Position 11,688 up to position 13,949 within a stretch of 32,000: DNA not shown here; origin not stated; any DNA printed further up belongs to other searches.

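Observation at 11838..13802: Single ORF fusing a NeuA-type CMP-sugar-acid synthetase to a LarA-type nickel-pincer racemase/epimerase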

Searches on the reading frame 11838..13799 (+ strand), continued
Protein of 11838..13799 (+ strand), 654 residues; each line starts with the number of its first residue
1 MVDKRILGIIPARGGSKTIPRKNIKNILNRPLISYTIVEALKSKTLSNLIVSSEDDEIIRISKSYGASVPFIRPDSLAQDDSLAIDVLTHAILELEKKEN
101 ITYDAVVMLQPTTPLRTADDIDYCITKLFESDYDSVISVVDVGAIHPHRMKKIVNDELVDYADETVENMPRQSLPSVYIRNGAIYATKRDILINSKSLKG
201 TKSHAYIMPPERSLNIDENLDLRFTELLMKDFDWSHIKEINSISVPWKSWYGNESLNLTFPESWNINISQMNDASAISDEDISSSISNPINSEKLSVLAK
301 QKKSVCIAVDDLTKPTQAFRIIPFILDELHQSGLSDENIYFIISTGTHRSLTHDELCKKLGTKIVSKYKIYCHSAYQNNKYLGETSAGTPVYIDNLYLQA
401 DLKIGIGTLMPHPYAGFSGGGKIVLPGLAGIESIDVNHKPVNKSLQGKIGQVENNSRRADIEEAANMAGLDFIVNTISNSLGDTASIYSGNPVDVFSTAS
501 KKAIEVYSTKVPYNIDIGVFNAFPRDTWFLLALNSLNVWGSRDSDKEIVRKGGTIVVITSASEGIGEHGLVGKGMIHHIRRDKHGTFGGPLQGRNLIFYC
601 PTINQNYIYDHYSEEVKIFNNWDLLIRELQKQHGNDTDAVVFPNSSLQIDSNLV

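Call 80: search_protein_families(library=ncbifam, proteins=[L005:6526-7410:+, L005:7416-8510:+, L005:5474-6526:+, L005:9118-9879:+, L005:4693-5442:+, L005:3315-4685:+, L005:1383-2375:+, L005:10001-11236:+], max_evalue=0.000001)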
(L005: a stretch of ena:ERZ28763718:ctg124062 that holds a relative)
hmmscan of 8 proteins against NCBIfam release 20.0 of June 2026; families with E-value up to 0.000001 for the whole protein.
L005:6526-7410:+ (295 aa): 8 families
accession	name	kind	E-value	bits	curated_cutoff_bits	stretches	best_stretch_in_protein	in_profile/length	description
NF006421.0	PRK08673.1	subfamily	1.1e-101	340.5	335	1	9-284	65-334/338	3-deoxy-7-phosphoheptulonate synthase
TIGR01361.1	DAHP_synth_Bsub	equivalog_domain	1.2e-89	300.2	267.75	1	22-278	9-259/260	3-deoxy-7-phosphoheptulonate synthase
NF041229.1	BagF_FevY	exception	1.4e-79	267.8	700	1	15-278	67-324/340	phospho-2-dehydro-3-deoxyheptonate aldolase BagF/FevY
NF009239.0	PRK12595.1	equivalog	5.9e-79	265.6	279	1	3-281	84-355/360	bifunctional 3-deoxy-7-phosphoheptulonate synthase/chorismate mutase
NF009933.0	PRK13396.1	subfamily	8.6e-77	258.5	486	1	26-282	93-340/352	3-deoxy-7-phosphoheptulonate synthase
NF003543.0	PRK05198.1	equivalog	2e-28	99.2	242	1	32-282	11-270/273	3-deoxy-8-phosphooctulonate synthase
TIGR01362.1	KDO8P_synth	equivalog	1.3e-27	96.6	314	1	39-283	3-256/258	3-deoxy-8-phosphooctulonate synthase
NF009109.0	PRK12457.1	equivalog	1.1e-17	64.2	457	1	91-280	73-269/281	3-deoxy-8-phosphooctulonate synthase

L005:7416-8510:+ (365 aa): 17 families
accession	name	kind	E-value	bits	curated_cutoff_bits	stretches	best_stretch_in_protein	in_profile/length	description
TIGR00507.1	aroE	equivalog_domain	3.7e-49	167.3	200.2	1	25-225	3-190/270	shikimate dehydrogenase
NF001319.0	PRK00258.3-3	equivalog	3.4e-45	154.3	252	2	23-227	7-198/279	shikimate dehydrogenase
NF001312.0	PRK00258.1-4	equivalog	1.5e-44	152.4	295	2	25-228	12-204/285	shikimate dehydrogenase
NF009201.0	PRK12549.1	subfamily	1.3e-36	126.2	235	2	22-226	7-207/286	shikimate dehydrogenase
NF001315.0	PRK00258.2-4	equivalog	3.3e-34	118.4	413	1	32-191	16-161/284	shikimate dehydrogenase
NF001311.0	PRK00258.1-3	equivalog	1.5e-32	112.9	235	1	25-333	8-251/279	shikimate dehydrogenase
NF001310.0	PRK00258.1-2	equivalog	1.7e-32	112.6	221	1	31-226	10-199/279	shikimate dehydrogenase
NF009200.0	PRK12548.1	subfamily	2.2e-32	112.6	432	1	26-187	13-161/289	shikimate dehydrogenase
NF001322.0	PRK00258.3-6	equivalog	3.6e-31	108.5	285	1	22-226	5-191/272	shikimate dehydrogenase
NF001314.0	PRK00258.2-2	equivalog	2.6e-30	105.4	248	1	24-225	9-204/290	shikimate dehydrogenase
NF001313.0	PRK00258.2-1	equivalog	1.2e-28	100.4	431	1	26-185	13-159/290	shikimate dehydrogenase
NF001316.0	PRK00258.2-5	equivalog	3.8e-28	98.5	247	1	27-224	6-180/263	shikimate dehydrogenase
TIGR01809.1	Shik-DH-AROM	equivalog_domain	1.4e-26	93.3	196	1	25-209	8-184/282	shikimate dehydrogenase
NF006802.0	PRK09310.1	equivalog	5.7e-25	88.1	598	1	25-219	218-396/477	bifunctional 3-dehydroquinate dehydratase/shikimate dehydrogenase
NF010631.0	PRK14027.1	equivalog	1.8e-22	80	515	1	63-196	49-171/283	quinate/shikimate dehydrogenase (NAD+)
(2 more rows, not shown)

L005:5474-6526:+ (351 aa): 8 families
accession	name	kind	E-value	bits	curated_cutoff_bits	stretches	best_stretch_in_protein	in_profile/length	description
NF040723.1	UDP-GlcNAcDh_Arch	equivalog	2.5e-27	96.2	450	1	2-262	2-250/302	UDP-N-acetylglucosamine 3-dehydrogenase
TIGR04380.1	myo_inos_iolG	equivalog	4.5e-20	71.8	355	1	2-197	3-205/330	inositol 2-dehydrogenase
NF008607.0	PRK11579.1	subfamily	6.1e-14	51.8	330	1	30-154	31-157/346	oxidoreductase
NF052479.1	LevoglcsnDh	equivalog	8.1e-13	47.8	650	1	34-150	44-162/386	levoglucosan dehydrogenase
NF052679.1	InsChiInosDhIolG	equivalog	6.5e-10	38.5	540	1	2-178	4-186/343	bifunctional inositol 2-dehydrogenase/D-chiro-inositol 1-dehydrogenase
NF007574.0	PRK10206.1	equivalog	2.4e-08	33.4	352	1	62-166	66-170/345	oxidoreductase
NF058563.1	BT_2159_fam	equivalog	3.8e-08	32.7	650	1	2-263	2-266/350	disaccharide 3-dehydrogenase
NF041392.1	XylDh_Gfo6_Halo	equivalog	4.5e-08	32.3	350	0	60-148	81-169/350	D-xylose 1-dehydrogenase Gfo6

L005:9118-9879:+ (254 aa): 6 families
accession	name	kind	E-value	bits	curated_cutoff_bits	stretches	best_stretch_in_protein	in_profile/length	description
TIGR03584.1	PseF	equivalog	2e-40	138.8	205.7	1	9-234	2-219/222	pseudaminic acid cytidylyltransferase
NF003950.0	PRK05450.1-3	subfamily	4.4e-16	59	234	1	6-136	2-126/248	3-deoxy-manno-octulosonate cytidylyltransferase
NF003952.0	PRK05450.1-5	subfamily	8.1e-15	54.6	193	1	6-145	2-134/250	3-deoxy-manno-octulosonate cytidylyltransferase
NF009905.0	PRK13368.1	subfamily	5.8e-13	48.7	255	1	6-138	2-124/243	3-deoxy-manno-octulosonate cytidylyltransferase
NF003948.0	PRK05450.1-1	equivalog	1e-11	44.5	281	1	6-146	5-138/248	3-deoxy-manno-octulosonate cytidylyltransferase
TIGR00466.1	kdsB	equivalog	1.2e-07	31.4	155.2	1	10-123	6-111/241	3-deoxy-manno-octulosonate cytidylyltransferase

L005:4693-5442:+ (250 aa): 6 families
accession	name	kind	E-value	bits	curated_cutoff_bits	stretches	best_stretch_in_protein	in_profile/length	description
TIGR03584.1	PseF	equivalog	1.3e-34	119.8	205.7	1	7-222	1-217/222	pseudaminic acid cytidylyltransferase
NF003950.0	PRK05450.1-3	subfamily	5.1e-16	58.7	234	1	6-138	3-128/248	3-deoxy-manno-octulosonate cytidylyltransferase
NF003952.0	PRK05450.1-5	subfamily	1.5e-15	57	193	1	5-138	2-129/250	3-deoxy-manno-octulosonate cytidylyltransferase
NF009905.0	PRK13368.1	subfamily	2e-13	50.2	255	1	6-141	3-128/243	3-deoxy-manno-octulosonate cytidylyltransferase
NF003948.0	PRK05450.1-1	equivalog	2.2e-11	43.4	281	1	3-135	3-127/248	3-deoxy-manno-octulosonate cytidylyltransferase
TIGR00466.1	kdsB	equivalog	1.1e-09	38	155.2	1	7-73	4-69/241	3-deoxy-manno-octulosonate cytidylyltransferase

L005:3315-4685:+ (457 aa): 7 families
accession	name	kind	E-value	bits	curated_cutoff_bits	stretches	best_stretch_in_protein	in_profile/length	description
TIGR03965.1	mycofact_glyco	equivalog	5e-17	61.9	280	1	3-199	74-283/467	mycofactocin biosynthesis glycosyltransferase MftF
TIGR03584.1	PseF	equivalog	2.1e-14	53.7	205.7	1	249-360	20-131/222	pseudaminic acid cytidylyltransferase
TIGR04283.1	glyco_like_mftF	equivalog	3.2e-11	43.2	182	1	6-103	2-97/221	TIGR04283 family arsenosugar biosynthesis glycosyltransferase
NF041875.1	EPS_EpsD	equivalog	3.3e-10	39.9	370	1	6-91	2-93/325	exopolysaccharide biosynthesis glycosyltransferase EpsD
NF010496.0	PRK13915.1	equivalog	1.8e-09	37.1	262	1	3-109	31-149/307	glucosyl-3-phosphoglycerate synthase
TIGR03937.1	PgaC_IcaA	equivalog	5.3e-09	35.5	422.3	1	4-113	46-161/407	poly-beta-1,6-N-acetyl-D-glucosamine synthase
NF007482.0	PRK10073.1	equivalog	3.6e-07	29.5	423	1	4-81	7-89/334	glycosyltransferase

L005:1383-2375:+ (331 aa): 1 family
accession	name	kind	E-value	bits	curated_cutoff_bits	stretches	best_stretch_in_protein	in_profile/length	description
TIGR04371.1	methyltran_NanM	subfamily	1.1e-16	61.1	44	1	108-252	126-271/273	putative sugar O-methyltransferase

L005:10001-11236:+ (412 aa): 6 families
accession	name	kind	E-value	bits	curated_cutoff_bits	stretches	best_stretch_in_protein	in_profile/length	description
NF052593.1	NPN_racem_MAR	equivalog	9.3e-71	238.6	500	1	6-326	4-323/415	nickel-dependent malate racemase, LarAH6 family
NF052595.1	NPN_LarAH5_MAR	equivalog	4e-62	210.5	462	1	6-328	4-324/415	nickel-dependent malate racemase, LarAH5 family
NF033504.2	Ni_dep_LarA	equivalog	1.1e-59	202.2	460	1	6-329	5-329/422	nickel-dependent lactate racemase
NF052525.1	NPN_LarAH10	equivalog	2.1e-58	198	540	1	6-323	6-331/426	NPN-dependent 2-hydroxyacid racemase, LarAH10 family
NF052592.1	LarAH_14_15_16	equivalog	9.2e-13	47.4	740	1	35-196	45-212/520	NPN-dependent hydroxyacid isomerase, LarAH14/15/16 family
NF052594.1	NPN_18_hexonate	equivalog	1.8e-08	33.6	500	1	94-264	57-247/411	nickel-dependent putative hexonate epimerase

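Call 92: search_protein_representatives(protein=window:11838-13799:+)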
Query: 654 residues. Proteins with E-value up to 0.001 (for the whole library): 29486; up to 1e-10: 18047; up to 1e-30: 2664. The best 150 are listed.
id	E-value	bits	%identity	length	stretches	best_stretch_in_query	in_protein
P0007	2.4e-287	971.2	63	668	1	3-654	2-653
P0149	4.4e-129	448.4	48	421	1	242-650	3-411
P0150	1.0e-114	400.9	42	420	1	245-654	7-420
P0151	3.7e-106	372.6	44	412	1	243-649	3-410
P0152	8.9e-105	368.1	43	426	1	247-649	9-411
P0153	7.8e-103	361.7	43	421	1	243-649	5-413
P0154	5.4e-102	358.9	41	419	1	241-652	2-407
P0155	1.1e-96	341.3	41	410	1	244-649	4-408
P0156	2.0e-89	317.3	40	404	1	242-650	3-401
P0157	7.5e-89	315.5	40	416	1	242-650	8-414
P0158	2.9e-88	313.6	38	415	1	242-650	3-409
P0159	1.1e-87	311.6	39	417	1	242-653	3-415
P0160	1.5e-87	311.1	35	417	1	242-649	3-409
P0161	4.9e-85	302.9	36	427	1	244-653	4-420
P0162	1.6e-84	301.2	38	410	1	245-651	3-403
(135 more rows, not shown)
